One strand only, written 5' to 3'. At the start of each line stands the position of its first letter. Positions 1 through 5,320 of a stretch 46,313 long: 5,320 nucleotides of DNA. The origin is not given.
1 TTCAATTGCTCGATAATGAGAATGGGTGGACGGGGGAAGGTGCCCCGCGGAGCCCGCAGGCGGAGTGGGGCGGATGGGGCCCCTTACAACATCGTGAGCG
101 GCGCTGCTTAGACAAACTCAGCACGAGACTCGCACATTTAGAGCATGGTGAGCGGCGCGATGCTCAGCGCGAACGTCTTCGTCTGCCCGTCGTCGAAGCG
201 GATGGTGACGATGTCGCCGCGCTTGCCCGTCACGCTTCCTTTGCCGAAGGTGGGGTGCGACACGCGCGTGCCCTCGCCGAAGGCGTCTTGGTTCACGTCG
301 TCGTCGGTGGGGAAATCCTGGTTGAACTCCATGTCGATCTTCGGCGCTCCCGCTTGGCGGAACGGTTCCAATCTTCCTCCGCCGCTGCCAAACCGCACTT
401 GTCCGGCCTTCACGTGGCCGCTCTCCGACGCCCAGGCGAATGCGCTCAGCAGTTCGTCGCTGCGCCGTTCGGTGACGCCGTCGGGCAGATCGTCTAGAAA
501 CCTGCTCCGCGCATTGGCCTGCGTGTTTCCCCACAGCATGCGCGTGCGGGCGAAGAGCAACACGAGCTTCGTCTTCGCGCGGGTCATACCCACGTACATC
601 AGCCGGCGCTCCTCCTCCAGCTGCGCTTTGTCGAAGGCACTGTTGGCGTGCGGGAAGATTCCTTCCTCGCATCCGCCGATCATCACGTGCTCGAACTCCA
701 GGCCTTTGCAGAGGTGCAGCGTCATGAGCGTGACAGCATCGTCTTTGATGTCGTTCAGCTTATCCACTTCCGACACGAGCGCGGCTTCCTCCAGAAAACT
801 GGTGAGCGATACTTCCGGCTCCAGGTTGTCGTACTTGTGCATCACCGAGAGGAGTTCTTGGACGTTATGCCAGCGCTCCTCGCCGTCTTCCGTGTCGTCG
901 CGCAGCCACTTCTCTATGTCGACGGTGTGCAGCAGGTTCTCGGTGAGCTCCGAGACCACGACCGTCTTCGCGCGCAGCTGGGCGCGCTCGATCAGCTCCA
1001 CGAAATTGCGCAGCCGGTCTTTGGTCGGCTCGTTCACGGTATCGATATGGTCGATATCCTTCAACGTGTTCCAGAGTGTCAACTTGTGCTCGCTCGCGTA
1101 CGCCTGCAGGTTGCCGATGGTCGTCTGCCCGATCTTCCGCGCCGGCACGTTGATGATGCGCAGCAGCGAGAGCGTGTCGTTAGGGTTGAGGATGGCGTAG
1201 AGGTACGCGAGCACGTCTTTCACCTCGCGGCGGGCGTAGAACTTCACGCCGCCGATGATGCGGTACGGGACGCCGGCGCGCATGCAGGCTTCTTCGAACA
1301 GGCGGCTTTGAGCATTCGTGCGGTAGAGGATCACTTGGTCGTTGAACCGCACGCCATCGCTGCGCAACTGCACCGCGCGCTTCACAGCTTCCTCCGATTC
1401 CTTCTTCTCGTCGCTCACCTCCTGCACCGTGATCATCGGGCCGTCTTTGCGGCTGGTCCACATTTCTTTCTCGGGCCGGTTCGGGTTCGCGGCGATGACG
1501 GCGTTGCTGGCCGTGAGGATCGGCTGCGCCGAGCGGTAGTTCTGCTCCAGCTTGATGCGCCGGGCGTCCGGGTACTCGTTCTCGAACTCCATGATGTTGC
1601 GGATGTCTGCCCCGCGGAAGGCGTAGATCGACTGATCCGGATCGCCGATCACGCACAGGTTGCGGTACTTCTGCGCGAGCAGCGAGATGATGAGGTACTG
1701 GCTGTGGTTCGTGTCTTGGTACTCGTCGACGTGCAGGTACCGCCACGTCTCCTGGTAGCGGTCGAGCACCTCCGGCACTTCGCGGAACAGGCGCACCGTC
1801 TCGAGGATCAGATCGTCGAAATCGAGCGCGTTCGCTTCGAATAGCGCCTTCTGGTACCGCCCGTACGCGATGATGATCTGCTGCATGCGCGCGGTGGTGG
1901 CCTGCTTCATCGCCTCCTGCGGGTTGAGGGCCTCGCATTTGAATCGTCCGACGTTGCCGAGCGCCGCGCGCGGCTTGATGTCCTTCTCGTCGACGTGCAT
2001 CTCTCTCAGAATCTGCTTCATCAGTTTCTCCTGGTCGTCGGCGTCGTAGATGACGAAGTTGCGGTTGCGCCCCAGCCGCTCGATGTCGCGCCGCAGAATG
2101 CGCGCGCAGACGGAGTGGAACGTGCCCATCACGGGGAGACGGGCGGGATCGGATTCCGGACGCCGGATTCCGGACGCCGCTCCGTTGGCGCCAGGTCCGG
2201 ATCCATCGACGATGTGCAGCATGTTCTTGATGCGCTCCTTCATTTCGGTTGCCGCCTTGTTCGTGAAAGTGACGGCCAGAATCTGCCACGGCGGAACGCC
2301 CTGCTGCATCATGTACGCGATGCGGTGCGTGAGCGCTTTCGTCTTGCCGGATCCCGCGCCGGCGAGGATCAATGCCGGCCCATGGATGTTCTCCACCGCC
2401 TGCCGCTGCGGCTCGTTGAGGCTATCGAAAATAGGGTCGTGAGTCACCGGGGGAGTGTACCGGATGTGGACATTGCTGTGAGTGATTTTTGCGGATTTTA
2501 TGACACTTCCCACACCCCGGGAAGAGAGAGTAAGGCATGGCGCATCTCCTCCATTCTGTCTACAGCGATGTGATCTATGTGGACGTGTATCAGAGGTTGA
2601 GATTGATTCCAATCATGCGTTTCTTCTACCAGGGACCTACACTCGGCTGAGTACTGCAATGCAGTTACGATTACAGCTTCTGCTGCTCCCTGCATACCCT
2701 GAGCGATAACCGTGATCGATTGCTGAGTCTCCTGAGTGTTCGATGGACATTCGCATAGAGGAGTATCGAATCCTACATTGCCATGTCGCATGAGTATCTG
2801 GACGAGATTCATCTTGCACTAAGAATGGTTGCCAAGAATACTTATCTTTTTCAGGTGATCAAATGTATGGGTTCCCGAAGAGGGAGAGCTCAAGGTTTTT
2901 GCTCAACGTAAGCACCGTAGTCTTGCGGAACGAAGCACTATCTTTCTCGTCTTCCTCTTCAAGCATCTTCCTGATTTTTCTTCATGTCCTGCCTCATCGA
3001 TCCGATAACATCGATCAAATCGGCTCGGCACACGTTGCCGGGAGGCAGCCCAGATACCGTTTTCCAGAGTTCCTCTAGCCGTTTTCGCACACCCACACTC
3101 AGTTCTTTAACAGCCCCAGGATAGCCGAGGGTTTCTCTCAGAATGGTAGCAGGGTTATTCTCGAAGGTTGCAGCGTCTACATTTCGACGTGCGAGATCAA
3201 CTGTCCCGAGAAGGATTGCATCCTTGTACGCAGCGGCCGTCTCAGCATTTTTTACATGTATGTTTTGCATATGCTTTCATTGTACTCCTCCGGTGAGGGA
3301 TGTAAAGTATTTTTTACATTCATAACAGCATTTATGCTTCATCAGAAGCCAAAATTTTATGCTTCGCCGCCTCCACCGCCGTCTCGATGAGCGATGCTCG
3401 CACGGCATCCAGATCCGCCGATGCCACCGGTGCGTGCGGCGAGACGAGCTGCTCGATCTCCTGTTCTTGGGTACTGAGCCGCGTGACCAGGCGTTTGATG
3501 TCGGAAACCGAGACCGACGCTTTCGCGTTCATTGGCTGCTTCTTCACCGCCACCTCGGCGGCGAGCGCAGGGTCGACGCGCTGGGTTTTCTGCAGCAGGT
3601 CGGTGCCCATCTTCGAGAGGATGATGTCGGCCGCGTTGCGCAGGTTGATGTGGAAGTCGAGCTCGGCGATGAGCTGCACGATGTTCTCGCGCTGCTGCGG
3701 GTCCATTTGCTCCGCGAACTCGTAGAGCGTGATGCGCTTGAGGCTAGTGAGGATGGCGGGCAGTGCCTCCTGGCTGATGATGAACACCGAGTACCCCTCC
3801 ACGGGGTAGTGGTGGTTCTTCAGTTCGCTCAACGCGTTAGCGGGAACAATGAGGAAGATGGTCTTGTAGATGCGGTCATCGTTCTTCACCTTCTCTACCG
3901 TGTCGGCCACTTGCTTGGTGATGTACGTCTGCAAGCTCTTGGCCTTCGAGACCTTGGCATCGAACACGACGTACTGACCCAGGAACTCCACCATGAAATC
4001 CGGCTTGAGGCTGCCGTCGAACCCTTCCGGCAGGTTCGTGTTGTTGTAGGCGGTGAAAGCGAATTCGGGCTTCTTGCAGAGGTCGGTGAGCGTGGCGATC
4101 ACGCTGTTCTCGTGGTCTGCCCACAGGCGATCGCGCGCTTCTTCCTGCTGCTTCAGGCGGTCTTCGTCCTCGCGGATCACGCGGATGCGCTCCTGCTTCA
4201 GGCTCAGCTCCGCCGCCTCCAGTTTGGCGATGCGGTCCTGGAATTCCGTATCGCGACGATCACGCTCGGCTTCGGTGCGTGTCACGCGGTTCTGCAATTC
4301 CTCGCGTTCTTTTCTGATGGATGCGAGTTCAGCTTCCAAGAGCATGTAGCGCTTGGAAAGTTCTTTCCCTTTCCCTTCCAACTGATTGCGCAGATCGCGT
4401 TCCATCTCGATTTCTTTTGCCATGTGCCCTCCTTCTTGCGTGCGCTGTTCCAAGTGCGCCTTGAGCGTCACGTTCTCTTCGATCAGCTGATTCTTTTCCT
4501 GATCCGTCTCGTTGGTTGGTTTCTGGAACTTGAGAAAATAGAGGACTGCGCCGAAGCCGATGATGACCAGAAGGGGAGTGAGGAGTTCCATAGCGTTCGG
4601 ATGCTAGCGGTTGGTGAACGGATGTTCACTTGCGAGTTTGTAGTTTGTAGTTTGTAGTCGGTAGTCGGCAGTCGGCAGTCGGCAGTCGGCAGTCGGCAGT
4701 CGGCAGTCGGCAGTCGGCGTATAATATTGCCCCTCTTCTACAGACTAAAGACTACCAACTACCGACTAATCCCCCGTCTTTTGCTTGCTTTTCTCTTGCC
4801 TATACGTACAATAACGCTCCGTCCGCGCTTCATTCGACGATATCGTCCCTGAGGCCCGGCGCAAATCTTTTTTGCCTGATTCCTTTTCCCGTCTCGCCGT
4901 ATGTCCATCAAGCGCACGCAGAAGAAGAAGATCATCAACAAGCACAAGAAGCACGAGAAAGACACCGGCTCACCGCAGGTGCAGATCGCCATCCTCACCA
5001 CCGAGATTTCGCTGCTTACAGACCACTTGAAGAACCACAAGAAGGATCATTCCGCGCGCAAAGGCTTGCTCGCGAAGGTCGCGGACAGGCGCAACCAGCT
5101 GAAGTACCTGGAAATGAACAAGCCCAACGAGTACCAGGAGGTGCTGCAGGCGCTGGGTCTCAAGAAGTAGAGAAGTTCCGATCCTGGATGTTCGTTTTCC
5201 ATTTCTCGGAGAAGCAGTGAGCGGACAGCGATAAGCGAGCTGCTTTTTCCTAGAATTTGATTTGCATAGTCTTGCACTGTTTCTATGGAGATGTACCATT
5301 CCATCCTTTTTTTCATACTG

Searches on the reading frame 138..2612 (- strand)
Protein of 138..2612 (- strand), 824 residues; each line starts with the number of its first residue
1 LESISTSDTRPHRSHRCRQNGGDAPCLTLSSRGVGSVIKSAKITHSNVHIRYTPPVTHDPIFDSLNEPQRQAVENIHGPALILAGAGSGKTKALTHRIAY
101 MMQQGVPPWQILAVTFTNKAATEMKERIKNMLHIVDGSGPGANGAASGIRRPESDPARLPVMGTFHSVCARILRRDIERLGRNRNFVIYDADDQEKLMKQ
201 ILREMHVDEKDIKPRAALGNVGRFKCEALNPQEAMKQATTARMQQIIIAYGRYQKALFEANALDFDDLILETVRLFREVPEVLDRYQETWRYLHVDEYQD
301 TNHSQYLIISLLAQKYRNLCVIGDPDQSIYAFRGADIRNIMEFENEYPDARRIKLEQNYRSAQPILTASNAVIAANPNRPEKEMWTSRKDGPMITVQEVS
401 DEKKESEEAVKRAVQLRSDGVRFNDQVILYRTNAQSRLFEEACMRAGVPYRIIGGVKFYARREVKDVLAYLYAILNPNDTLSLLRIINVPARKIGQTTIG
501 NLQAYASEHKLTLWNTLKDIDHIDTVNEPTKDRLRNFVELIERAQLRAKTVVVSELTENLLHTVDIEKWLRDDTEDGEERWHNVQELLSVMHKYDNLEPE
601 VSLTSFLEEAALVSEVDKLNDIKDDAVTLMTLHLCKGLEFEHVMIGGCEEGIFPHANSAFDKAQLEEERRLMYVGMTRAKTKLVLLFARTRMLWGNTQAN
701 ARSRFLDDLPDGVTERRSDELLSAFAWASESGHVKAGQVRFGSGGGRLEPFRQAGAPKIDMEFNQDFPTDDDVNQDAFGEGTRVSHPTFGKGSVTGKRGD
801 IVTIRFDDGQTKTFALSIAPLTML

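Call 27: search_protein_families(library=pfam, proteins=[window:138-2612:-], max_evalue=0.001)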
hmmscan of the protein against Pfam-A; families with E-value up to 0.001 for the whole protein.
window:138-2612:- (824 aa): 7 families
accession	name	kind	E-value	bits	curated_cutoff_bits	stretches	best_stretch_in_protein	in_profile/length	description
PF00580.27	UvrD-helicase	-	3.7e-91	306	23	1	65-348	1-271/271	UvrD/REP helicase N-terminal domain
PF13361.12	UvrD_C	-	3.4e-72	244.2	25.6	1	353-688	1-348/350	UvrD-like helicase C-terminal domain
PF13245.12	AAA_19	-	1.8e-20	73.9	25.1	1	69-333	1-134/134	AAA domain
PF13538.12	UvrD_C_2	-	1.1e-08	35.2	27.4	1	627-686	2-52/52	UvrD-like helicase C-terminal domain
PF01443.25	Viral_helicase1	-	1.3e-07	32.1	21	0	610-686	160-227/228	Viral superfamily 1 RNA helicase core domain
PF13604.12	AAA_30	-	4.4e-07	30.3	27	1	65-128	2-66/191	AAA domain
PF13086.12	AAA_11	-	0.00027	21.2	27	1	65-249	2-181/257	AAA domain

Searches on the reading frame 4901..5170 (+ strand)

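Call 91: search_protein_families(library=pfam, proteins=[window:4901-5170:+], max_evalue=0.01)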
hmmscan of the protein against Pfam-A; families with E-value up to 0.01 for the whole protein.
window:4901-5170:+ (89 aa): 1 family
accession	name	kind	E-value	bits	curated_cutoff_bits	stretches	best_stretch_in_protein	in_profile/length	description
PF00312.27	Ribosomal_S15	-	3.9e-28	97.9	31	1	8-88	1-81/81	Ribosomal protein S15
